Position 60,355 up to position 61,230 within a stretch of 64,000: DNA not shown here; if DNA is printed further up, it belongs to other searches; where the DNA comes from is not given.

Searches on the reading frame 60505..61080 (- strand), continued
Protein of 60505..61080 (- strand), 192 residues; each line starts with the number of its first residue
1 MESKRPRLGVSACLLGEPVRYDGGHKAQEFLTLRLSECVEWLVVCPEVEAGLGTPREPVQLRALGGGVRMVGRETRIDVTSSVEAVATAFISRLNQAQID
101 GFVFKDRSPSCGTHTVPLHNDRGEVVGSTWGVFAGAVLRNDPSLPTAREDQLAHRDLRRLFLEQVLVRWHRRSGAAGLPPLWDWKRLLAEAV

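Call 56: search_protein_families(library=pfam, proteins=[P0257, P0262, P0263, P0273, P0275, P0279, P0282, P0301, P0313, P0345], max_evalue=0.001)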
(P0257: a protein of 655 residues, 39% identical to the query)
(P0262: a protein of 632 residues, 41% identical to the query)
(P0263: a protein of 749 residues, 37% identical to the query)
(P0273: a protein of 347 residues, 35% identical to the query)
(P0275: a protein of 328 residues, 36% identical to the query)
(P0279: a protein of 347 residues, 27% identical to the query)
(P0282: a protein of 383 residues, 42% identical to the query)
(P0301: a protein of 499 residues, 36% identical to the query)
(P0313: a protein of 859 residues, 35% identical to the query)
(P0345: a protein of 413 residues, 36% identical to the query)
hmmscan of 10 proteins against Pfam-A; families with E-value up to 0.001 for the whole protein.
P0257 (655 aa): 6 families
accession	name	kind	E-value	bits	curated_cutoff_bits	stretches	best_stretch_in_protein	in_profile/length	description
PF13437.12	HlyD_3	-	1.2e-14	55.4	22.2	1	501-576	2-77/106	HlyD family secretion protein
PF13533.13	Biotin_lipoyl_2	-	2.9e-11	43.3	29.8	1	417-445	2-30/32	Biotin-lipoyl like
PF16576.10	HlyD_D23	-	3.3e-10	40.1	30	1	415-566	19-175/214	Barrel-sandwich domain of CusB or HlyD membrane-fusion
PF01590.32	GAF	-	1.3e-07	32.6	22.4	1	195-331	9-130/133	GAF domain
PF00364.28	Biotin_lipoyl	-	4.6e-07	30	22.1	0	415-445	42-72/73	Biotin-requiring enzyme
PF13185.12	GAF_2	-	2e-06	28.5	28.6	1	194-331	10-132/136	GAF domain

P0262 (632 aa): 3 families
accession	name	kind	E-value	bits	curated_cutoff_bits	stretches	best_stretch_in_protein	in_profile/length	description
PF13185.12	GAF_2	-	4e-11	43.7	28.6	1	260-394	3-134/136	GAF domain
PF01590.32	GAF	-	7.1e-11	43.2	22.4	1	265-393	6-131/133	GAF domain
PF13492.12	GAF_3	-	3.2e-05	24.8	27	1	271-393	12-125/129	GAF domain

P0263 (749 aa): 7 families
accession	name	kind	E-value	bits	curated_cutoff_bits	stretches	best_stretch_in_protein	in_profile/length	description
PF13185.12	GAF_2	-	1.3e-12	48.5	28.6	1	284-415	5-134/136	GAF domain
PF01590.32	GAF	-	8.2e-11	43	22.4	1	288-414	7-131/133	GAF domain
PF13437.12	HlyD_3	-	2.9e-08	34.8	22.2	1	592-670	2-80/106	HlyD family secretion protein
PF07238.19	PilZ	-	6.1e-08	33.4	22.5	1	15-119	4-99/102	PilZ domain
PF00364.28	Biotin_lipoyl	-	1.2e-07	31.9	22.1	0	507-537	43-73/73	Biotin-requiring enzyme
PF16576.10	HlyD_D23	-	1.9e-07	31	30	1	508-669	21-187/214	Barrel-sandwich domain of CusB or HlyD membrane-fusion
PF13533.13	Biotin_lipoyl_2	-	0.00022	21.4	29.8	0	515-538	9-32/32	Biotin-lipoyl like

P0273 (347 aa): 3 families
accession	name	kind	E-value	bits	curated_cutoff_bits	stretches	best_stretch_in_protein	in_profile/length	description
PF13437.12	HlyD_3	-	7.5e-12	46.4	22.2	1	189-269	1-81/106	HlyD family secretion protein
PF16576.10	HlyD_D23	-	1.1e-05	25.3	30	1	104-266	19-186/214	Barrel-sandwich domain of CusB or HlyD membrane-fusion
PF00364.28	Biotin_lipoyl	-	1.4e-05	25.2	22.1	0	104-134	42-72/73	Biotin-requiring enzyme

P0275 (328 aa): 4 families
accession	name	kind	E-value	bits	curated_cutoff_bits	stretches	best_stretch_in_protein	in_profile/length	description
PF13437.12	HlyD_3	-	4.1e-11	44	22.2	1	174-252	2-80/106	HlyD family secretion protein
PF00364.28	Biotin_lipoyl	-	7.5e-06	26.1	22.1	0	90-119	44-73/73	Biotin-requiring enzyme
PF13533.13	Biotin_lipoyl_2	-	4.1e-05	23.8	29.8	0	91-119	3-31/32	Biotin-lipoyl like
PF16576.10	HlyD_D23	-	7.7e-05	22.5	30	1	90-202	21-139/214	Barrel-sandwich domain of CusB or HlyD membrane-fusion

P0279 (347 aa): 4 families
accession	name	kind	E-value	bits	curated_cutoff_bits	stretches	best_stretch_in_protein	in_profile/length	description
PF13437.12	HlyD_3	-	8.2e-11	43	22.2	1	217-275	1-58/106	HlyD family secretion protein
PF16576.10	HlyD_D23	-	9e-07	28.8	30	0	208-246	101-139/214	Barrel-sandwich domain of CusB or HlyD membrane-fusion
PF13533.13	Biotin_lipoyl_2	-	7e-06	26.2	29.8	0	218-246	3-31/32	Biotin-lipoyl like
PF00364.28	Biotin_lipoyl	-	7.3e-06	26.2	22.1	0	217-245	44-72/73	Biotin-requiring enzyme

P0282 (383 aa): 4 families
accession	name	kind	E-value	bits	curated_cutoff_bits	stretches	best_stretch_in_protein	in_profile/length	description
PF13437.12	HlyD_3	-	1.8e-13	51.5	22.2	1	230-306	3-79/106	HlyD family secretion protein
PF16576.10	HlyD_D23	-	1.9e-09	37.6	30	1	146-307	22-188/214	Barrel-sandwich domain of CusB or HlyD membrane-fusion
PF13533.13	Biotin_lipoyl_2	-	8e-07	29.2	29.8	1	145-174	2-31/32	Biotin-lipoyl like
PF00364.28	Biotin_lipoyl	-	1.2e-05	25.4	22.1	0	144-173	43-72/73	Biotin-requiring enzyme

P0301 (499 aa): 2 families
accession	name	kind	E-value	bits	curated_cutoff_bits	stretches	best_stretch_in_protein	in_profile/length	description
PF03412.21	Peptidase_C39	-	5.4e-12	46.1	22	1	363-488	3-132/133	Peptidase C39 family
PF13437.12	HlyD_3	-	5.1e-05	24.4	22.2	1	162-246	2-80/106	HlyD family secretion protein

P0313 (859 aa): 4 families
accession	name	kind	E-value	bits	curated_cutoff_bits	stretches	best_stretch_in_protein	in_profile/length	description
PF16576.10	HlyD_D23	-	3.2e-07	30.3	30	1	567-679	21-139/214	Barrel-sandwich domain of CusB or HlyD membrane-fusion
PF13533.13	Biotin_lipoyl_2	-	3.8e-07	30.2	29.8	0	569-597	4-32/32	Biotin-lipoyl like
PF13437.12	HlyD_3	-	2.5e-06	28.6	22.2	1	650-682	1-33/106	HlyD family secretion protein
PF00364.28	Biotin_lipoyl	-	2.3e-05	24.6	22.1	0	566-595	43-72/73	Biotin-requiring enzyme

P0345 (413 aa): 4 families
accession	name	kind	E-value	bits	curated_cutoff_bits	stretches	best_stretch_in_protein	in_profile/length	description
PF13437.12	HlyD_3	-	1.6e-16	61.3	22.2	1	259-336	2-82/106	HlyD family secretion protein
PF16576.10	HlyD_D23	-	7.1e-12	45.5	30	1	174-333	20-184/214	Barrel-sandwich domain of CusB or HlyD membrane-fusion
PF13533.13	Biotin_lipoyl_2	-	1.3e-08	34.9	29.8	1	176-203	3-30/32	Biotin-lipoyl like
PF00364.28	Biotin_lipoyl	-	6.3e-06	26.4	22.1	0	175-202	44-71/73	Biotin-requiring enzyme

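Call 57: search_protein_families(library=ncbifam, proteins=[P0257, P0262, P0263, P0273, P0275, P0279, P0282, P0301, P0313, P0345], max_evalue=0.001)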
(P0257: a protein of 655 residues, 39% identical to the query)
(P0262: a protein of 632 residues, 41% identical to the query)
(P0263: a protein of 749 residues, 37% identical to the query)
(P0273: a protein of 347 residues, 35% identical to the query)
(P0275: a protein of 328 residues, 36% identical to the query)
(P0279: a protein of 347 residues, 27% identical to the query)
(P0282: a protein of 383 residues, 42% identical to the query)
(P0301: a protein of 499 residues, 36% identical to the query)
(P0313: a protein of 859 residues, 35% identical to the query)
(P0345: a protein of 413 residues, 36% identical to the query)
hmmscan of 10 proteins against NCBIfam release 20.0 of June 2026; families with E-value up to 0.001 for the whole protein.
P0257 (655 aa): 13 families
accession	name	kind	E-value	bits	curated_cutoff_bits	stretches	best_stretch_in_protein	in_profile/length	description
TIGR01730.1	RND_mfp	subfamily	1.6e-18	66.8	94.9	2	480-565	116-200/322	efflux RND transporter periplasmic adaptor subunit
TIGR00998.1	8a0101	subfamily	3e-17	62.6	390.8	2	382-461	9-88/334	EmrA/EmrK family multidrug efflux transporter periplasmic adaptor subunit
TIGR01843.1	type_I_hlyD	subfamily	4.6e-17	62.1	208.65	2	376-472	3-100/422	HlyD family type I secretion periplasmic adaptor subunit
NF007785.0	PRK10476.1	equivalog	1.3e-11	44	376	1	483-554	193-263/347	multidrug transporter subunit MdtN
TIGR03794.1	NHLM_micro_HlyD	equivalog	4.6e-11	42.3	156.2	1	379-461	21-104/421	NHLP bacteriocin system secretion protein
NF047903.1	MmDecMmdC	equivalog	4e-08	33.7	200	0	405-445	53-93/132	methylmalonyl-CoA decarboxylase subunit gamma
NF007850.1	PRK10559.1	equivalog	1.8e-05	24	400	0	478-558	127-206/303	p-hydroxybenzoic acid efflux pump subunit AaeA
NF045904.1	RND-peri-MexE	equivalog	7.4e-05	21.8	714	0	471-528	144-201/390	multidrug efflux RND transporter periplasmic adaptor subunit MexE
NF005117.0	PRK06549.1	equivalog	0.0002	22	159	0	416-445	99-128/130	acetyl-CoA carboxylase biotin carboxyl carrier protein subunit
NF010643.0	PRK14040.1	subfamily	0.0002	19.9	892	0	411-446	522-557/595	oxaloacetate decarboxylase subunit alpha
TIGR00999.1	8a0102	subfamily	0.00038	19.7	319.3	0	481-561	73-154/271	CzcB/NccB family metal efflux transporter periplasmic adaptor subunit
NF008814.0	PRK11854.1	equivalog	0.00089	17.8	722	0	416-450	148-182/637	pyruvate dehydrogenase complex dihydrolipoyllysine-residue acetyltransferase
TIGR01108.1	oadA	equivalog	0.00093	17.8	756.5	0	409-445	511-547/582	sodium-extruding oxaloacetate decarboxylase subunit alpha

P0262 (632 aa): 0 families

P0263 (749 aa): 14 families
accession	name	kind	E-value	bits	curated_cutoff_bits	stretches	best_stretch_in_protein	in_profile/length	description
TIGR01843.1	type_I_hlyD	subfamily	5.7e-16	58.5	208.65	2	469-554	5-91/422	HlyD family type I secretion periplasmic adaptor subunit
TIGR01730.1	RND_mfp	subfamily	7e-15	54.8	94.9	2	573-669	118-213/322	efflux RND transporter periplasmic adaptor subunit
TIGR00998.1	8a0101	subfamily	1.3e-11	44.1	390.8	1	473-553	11-89/334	EmrA/EmrK family multidrug efflux transporter periplasmic adaptor subunit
TIGR03794.1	NHLM_micro_HlyD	equivalog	5.5e-08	32.1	156.2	1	473-556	23-108/421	NHLP bacteriocin system secretion protein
NF053512.1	nitric_RR_NosR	exception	2.1e-07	30.3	400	1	137-262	11-135/422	response regulator c-di-GMP phosphodiesterase, NosR family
TIGR01348.1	PDHac_trf_long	equivalog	1.7e-05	23.6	552.1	0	509-545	45-81/587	dihydrolipoyllysine-residue acetyltransferase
TIGR01817.1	nifA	equivalog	3.1e-05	22.9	528.85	1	268-440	5-180/534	nif-specific transcriptional activator NifA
TIGR02266.1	gmx_TIGR02266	paralog_domain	4e-05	23.7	68.7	1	18-120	1-95/96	TIGR02266 family protein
NF011715.0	PRK15136.1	equivalog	9.5e-05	21.2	563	0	472-552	30-107/390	multidrug efflux MFS transporter periplasmic adaptor subunit EmrA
NF005117.0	PRK06549.1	equivalog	0.00011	22.7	159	0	506-535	98-127/130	acetyl-CoA carboxylase biotin carboxyl carrier protein subunit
NF007785.0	PRK10476.1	equivalog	0.00019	20.4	376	0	579-629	198-248/347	multidrug transporter subunit MdtN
NF007850.1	PRK10559.1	equivalog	0.00031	20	400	0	573-646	131-203/303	p-hydroxybenzoic acid efflux pump subunit AaeA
TIGR00999.1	8a0102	subfamily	0.00066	18.9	319.3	0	576-655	81-157/271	CzcB/NccB family metal efflux transporter periplasmic adaptor subunit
NF008814.0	PRK11854.1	equivalog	0.00067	18.2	722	0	508-550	45-87/637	pyruvate dehydrogenase complex dihydrolipoyllysine-residue acetyltransferase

P0273 (347 aa): 6 families
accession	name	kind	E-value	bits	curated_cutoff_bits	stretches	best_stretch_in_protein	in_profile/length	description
TIGR01730.1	RND_mfp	subfamily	9.6e-16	57.6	94.9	2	165-264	112-210/322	efflux RND transporter periplasmic adaptor subunit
TIGR01843.1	type_I_hlyD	subfamily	8.3e-15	54.7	208.65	2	66-158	4-100/422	HlyD family type I secretion periplasmic adaptor subunit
TIGR00998.1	8a0101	subfamily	2e-10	40.2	390.8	1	170-225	187-242/334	EmrA/EmrK family multidrug efflux transporter periplasmic adaptor subunit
TIGR03794.1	NHLM_micro_HlyD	equivalog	2.9e-10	39.7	156.2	1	71-148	24-102/421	NHLP bacteriocin system secretion protein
NF007785.0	PRK10476.1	equivalog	1.1e-08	34.4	376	1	166-225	187-246/347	multidrug transporter subunit MdtN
TIGR02971.1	heterocyst_DevB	subfamily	0.00042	19.8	129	0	166-223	183-239/327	ABC exporter membrane fusion protein, DevB family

P0275 (328 aa): 9 families
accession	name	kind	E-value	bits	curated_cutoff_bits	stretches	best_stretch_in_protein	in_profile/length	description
TIGR01730.1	RND_mfp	subfamily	1.1e-13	50.9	94.9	2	77-144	15-85/322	efflux RND transporter periplasmic adaptor subunit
TIGR01843.1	type_I_hlyD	subfamily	3.5e-13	49.3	208.65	2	50-144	4-99/422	HlyD family type I secretion periplasmic adaptor subunit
TIGR03794.1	NHLM_micro_HlyD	equivalog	1.8e-07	30.5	156.2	1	55-173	23-141/421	NHLP bacteriocin system secretion protein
NF007785.0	PRK10476.1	equivalog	6.4e-07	28.5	376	0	153-202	190-239/347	multidrug transporter subunit MdtN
TIGR00998.1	8a0101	subfamily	1e-05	24.6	390.8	0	88-116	204-232/334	EmrA/EmrK family multidrug efflux transporter periplasmic adaptor subunit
NF010645.0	PRK14042.1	equivalog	5.4e-05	22.1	1182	0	87-120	561-594/596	pyruvate carboxylase subunit B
NF007850.1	PRK10559.1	equivalog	6.1e-05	22.3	400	0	94-160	46-111/303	p-hydroxybenzoic acid efflux pump subunit AaeA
TIGR02971.1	heterocyst_DevB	subfamily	0.00032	20.2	129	0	99-145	27-77/327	ABC exporter membrane fusion protein, DevB family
NF008814.0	PRK11854.1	equivalog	0.00039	19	722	0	90-145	251-306/637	pyruvate dehydrogenase complex dihydrolipoyllysine-residue acetyltransferase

P0279 (347 aa): 8 families
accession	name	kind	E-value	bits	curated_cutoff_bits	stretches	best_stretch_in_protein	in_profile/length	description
TIGR01730.1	RND_mfp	subfamily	6.3e-14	51.7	94.9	2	197-272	115-188/322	efflux RND transporter periplasmic adaptor subunit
TIGR01843.1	type_I_hlyD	subfamily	5.3e-12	45.4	208.65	2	97-177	7-88/422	HlyD family type I secretion periplasmic adaptor subunit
TIGR03794.1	NHLM_micro_HlyD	equivalog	8.1e-10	38.2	156.2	1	215-269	253-308/421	NHLP bacteriocin system secretion protein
NF007785.0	PRK10476.1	equivalog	2.1e-07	30.1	376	1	199-249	192-242/347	multidrug transporter subunit MdtN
TIGR00998.1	8a0101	subfamily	6.9e-07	28.5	390.8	1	192-249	185-238/334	EmrA/EmrK family multidrug efflux transporter periplasmic adaptor subunit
NF007850.1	PRK10559.1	equivalog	3.2e-05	23.2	400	1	194-250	126-182/303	p-hydroxybenzoic acid efflux pump subunit AaeA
TIGR00999.1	8a0102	subfamily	3.6e-05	23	319.3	1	177-270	58-144/271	CzcB/NccB family metal efflux transporter periplasmic adaptor subunit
NF005457.0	PRK07051.1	equivalog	0.00018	21.6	87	0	133-164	48-79/80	acetyl-CoA carboxylase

P0282 (383 aa): 8 families
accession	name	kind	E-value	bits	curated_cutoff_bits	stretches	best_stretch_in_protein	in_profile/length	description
TIGR01843.1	type_I_hlyD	subfamily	4.4e-16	58.9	208.65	2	108-199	7-99/422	HlyD family type I secretion periplasmic adaptor subunit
TIGR01730.1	RND_mfp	subfamily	1.1e-14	54.2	94.9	2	134-192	17-75/322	efflux RND transporter periplasmic adaptor subunit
TIGR03794.1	NHLM_micro_HlyD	equivalog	1.3e-11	44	156.2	1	107-193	21-108/421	NHLP bacteriocin system secretion protein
TIGR00998.1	8a0101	subfamily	4.8e-08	32.3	390.8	1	108-197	8-96/334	EmrA/EmrK family multidrug efflux transporter periplasmic adaptor subunit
NF007785.0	PRK10476.1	equivalog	8.4e-08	31.4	376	1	173-265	158-247/347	multidrug transporter subunit MdtN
NF007850.1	PRK10559.1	equivalog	7.7e-07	28.5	400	0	204-307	125-226/303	p-hydroxybenzoic acid efflux pump subunit AaeA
NF004547.1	PRK05889.1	equivalog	2.8e-06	27.4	75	0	132-173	25-69/71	biotin/lipoyl-binding carrier protein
TIGR00999.1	8a0102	subfamily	0.0004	19.6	319.3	0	205-295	69-160/271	CzcB/NccB family metal efflux transporter periplasmic adaptor subunit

P0301 (499 aa): 3 families
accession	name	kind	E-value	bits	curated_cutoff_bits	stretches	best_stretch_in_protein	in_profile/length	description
TIGR03796.1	NHLM_micro_ABC1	equivalog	5.7e-15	54.6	853.3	1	363-494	3-136/710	NHLP family bacteriocin export ABC transporter peptidase/permease/ATPase subunit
TIGR01730.1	RND_mfp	subfamily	5.8e-09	35.3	94.9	1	142-245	117-213/322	efflux RND transporter periplasmic adaptor subunit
NF045998.1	cleave_ABC_plasm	equivalog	0.00031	19.1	500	1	445-488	89-132/673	Mbov_0121 family peptidase domain-containing ABC transporter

P0313 (859 aa): 7 families
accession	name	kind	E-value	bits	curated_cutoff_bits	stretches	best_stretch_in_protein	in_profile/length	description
TIGR01843.1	type_I_hlyD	subfamily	6.6e-16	58.3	208.65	2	527-613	4-91/422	HlyD family type I secretion periplasmic adaptor subunit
TIGR01730.1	RND_mfp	subfamily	9.3e-14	51.1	94.9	1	560-680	21-166/322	efflux RND transporter periplasmic adaptor subunit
TIGR00998.1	8a0101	subfamily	2.5e-11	43.1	390.8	2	627-682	183-238/334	EmrA/EmrK family multidrug efflux transporter periplasmic adaptor subunit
NF007785.0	PRK10476.1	equivalog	8.8e-07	28.1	376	1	572-680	133-240/347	multidrug transporter subunit MdtN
TIGR03794.1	NHLM_micro_HlyD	equivalog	1.2e-05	24.4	156.2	0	538-610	30-103/421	NHLP bacteriocin system secretion protein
NF005457.0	PRK07051.1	equivalog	0.0001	22.4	87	0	566-597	48-79/80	acetyl-CoA carboxylase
NF007850.1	PRK10559.1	equivalog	0.00029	20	400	0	626-680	125-179/303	p-hydroxybenzoic acid efflux pump subunit AaeA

P0345 (413 aa): 9 families
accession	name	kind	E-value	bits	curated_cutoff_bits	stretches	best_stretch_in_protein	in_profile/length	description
TIGR01843.1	type_I_hlyD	subfamily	3.7e-20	72.3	208.65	2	235-400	249-404/422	HlyD family type I secretion periplasmic adaptor subunit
TIGR01730.1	RND_mfp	subfamily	1.6e-18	66.8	94.9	2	234-333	112-210/322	efflux RND transporter periplasmic adaptor subunit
TIGR00998.1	8a0101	subfamily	8.3e-12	44.7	390.8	1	239-322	187-269/334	EmrA/EmrK family multidrug efflux transporter periplasmic adaptor subunit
NF007850.1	PRK10559.1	equivalog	2.6e-07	30.1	400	1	234-302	125-192/303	p-hydroxybenzoic acid efflux pump subunit AaeA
NF007785.0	PRK10476.1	equivalog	1.1e-06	27.7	376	1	236-334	188-285/347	multidrug transporter subunit MdtN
TIGR03794.1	NHLM_micro_HlyD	equivalog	1.2e-06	27.7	156.2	0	144-207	28-92/421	NHLP bacteriocin system secretion protein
NF045904.1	RND-peri-MexE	equivalog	3.8e-05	22.7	714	0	229-295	144-210/390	multidrug efflux RND transporter periplasmic adaptor subunit MexE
NF002939.0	PRK03598.1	equivalog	0.00041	19.6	393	0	228-287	176-235/332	secretion protein HlyD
TIGR00999.1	8a0102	subfamily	0.0006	19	319.3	0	233-322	74-159/271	CzcB/NccB family metal efflux transporter periplasmic adaptor subunit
